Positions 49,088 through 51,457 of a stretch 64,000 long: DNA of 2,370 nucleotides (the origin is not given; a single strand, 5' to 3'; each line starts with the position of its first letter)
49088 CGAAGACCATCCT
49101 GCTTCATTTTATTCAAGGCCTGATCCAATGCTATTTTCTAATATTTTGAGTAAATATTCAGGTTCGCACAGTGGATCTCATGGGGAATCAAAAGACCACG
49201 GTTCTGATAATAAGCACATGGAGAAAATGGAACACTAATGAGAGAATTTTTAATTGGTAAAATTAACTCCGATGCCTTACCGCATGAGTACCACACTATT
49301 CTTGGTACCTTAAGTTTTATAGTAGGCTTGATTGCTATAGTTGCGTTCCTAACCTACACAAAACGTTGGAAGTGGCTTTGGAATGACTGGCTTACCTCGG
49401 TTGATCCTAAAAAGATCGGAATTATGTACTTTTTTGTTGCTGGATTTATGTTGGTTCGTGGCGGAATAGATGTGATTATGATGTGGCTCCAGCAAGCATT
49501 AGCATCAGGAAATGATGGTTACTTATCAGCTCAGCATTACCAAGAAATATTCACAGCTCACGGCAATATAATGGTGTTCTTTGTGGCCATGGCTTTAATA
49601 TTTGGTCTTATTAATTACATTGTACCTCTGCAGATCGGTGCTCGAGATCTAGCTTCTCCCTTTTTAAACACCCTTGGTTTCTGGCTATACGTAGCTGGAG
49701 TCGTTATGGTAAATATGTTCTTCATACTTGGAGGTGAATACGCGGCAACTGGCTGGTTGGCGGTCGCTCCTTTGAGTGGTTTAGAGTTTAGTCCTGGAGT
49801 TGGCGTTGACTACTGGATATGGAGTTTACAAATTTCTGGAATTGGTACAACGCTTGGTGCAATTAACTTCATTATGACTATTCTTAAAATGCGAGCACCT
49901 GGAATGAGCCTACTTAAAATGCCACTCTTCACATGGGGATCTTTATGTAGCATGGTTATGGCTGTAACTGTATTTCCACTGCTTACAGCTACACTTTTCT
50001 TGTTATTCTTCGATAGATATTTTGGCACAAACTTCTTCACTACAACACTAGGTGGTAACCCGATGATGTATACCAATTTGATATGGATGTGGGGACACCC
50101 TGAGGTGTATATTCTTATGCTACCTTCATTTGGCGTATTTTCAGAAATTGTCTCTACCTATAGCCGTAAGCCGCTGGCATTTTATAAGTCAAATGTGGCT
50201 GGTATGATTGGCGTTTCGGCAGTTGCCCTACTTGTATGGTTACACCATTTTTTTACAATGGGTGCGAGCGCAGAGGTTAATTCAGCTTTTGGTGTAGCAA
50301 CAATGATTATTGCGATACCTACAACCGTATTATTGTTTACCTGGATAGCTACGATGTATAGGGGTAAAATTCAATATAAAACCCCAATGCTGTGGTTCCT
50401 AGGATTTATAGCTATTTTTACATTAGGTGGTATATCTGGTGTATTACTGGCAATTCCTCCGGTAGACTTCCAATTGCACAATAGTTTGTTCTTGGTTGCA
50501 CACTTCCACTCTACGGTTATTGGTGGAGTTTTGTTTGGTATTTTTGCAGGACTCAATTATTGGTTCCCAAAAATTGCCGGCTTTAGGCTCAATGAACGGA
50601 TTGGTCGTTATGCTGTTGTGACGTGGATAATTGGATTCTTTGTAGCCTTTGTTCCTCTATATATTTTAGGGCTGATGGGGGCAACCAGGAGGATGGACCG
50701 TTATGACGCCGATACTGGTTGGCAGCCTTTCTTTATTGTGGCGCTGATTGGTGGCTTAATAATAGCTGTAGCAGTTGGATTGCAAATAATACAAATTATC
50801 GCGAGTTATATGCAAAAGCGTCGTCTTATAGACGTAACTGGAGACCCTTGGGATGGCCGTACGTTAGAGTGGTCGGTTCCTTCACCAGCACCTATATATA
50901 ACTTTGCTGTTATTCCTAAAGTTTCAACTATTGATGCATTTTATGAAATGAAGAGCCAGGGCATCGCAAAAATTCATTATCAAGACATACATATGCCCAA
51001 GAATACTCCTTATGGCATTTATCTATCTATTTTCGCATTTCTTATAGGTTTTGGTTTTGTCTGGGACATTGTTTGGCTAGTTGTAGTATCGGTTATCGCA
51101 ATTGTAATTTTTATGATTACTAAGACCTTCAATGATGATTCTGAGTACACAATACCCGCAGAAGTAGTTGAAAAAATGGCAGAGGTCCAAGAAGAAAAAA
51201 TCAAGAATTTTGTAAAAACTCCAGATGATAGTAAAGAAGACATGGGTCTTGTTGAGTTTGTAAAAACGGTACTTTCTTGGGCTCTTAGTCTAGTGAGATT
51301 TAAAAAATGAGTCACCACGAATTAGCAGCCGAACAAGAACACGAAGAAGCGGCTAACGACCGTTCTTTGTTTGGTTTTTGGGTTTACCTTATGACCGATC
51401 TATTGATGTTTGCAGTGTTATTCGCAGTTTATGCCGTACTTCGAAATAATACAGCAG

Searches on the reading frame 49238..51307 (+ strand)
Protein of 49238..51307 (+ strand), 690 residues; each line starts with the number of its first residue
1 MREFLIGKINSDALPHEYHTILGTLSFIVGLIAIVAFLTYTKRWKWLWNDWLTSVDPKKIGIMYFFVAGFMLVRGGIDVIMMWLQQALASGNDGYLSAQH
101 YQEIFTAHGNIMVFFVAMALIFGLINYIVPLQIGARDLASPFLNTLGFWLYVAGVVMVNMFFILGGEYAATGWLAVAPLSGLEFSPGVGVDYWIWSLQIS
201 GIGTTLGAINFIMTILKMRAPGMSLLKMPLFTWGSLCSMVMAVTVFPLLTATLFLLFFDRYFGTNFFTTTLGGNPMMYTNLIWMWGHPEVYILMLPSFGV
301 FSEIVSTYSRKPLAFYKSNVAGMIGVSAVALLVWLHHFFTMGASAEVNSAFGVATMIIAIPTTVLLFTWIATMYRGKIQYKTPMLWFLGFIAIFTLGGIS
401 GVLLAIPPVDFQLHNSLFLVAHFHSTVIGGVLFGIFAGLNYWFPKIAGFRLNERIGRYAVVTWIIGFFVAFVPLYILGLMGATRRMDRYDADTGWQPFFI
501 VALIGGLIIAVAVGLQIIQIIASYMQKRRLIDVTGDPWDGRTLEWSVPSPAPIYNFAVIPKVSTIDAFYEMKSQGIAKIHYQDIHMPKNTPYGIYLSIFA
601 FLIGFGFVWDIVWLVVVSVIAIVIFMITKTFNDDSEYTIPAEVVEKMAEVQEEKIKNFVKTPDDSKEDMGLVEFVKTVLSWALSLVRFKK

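Call 45: find_encoding_contigs(protein=window:49238-51307:+, flank=10000, max_places=1)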
Protein window:49238-51307:+ (690 aa): 2 contigs read that carry it; 1 place shown.
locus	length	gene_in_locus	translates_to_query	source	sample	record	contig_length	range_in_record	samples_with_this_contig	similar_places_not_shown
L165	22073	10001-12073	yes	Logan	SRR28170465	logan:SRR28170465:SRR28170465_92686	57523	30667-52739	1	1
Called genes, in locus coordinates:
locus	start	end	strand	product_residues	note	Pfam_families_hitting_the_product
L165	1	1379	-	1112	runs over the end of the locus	PF00580:UvrD-helicase, PF13245:AAA_19, PF13361:UvrD_C, PF13538:UvrD_C_2 (faint), PF12705:PDDEXK_1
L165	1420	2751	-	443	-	-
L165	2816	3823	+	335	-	PF02547:Queuosine_synth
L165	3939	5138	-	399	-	PF01266:DAO (faint), PF07992:Pyr_redox_2, PF13454:NAD_binding_9 (faint), PF00070:Pyr_redox (weak)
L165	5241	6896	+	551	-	PF01565:FAD_binding_4, PF02913:FAD-oxidase_C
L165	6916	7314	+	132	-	PF11026:DUF2721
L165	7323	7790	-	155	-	PF01451:LMWPc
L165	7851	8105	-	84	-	-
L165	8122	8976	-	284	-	PF01040:UbiA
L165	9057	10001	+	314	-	PF00116:COX2 (faint), PF06481:COX_ARM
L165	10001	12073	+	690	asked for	PF00115:COX1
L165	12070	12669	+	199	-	PF00510:COX3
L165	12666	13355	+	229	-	PF03626:COX4_pro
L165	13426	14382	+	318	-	PF00005:ABC_tran, PF13304:AAA_21 (weak), PF13732:DrrA1-3_C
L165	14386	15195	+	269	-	PF01061:ABC2_membrane, PF12698:ABC2_membrane_3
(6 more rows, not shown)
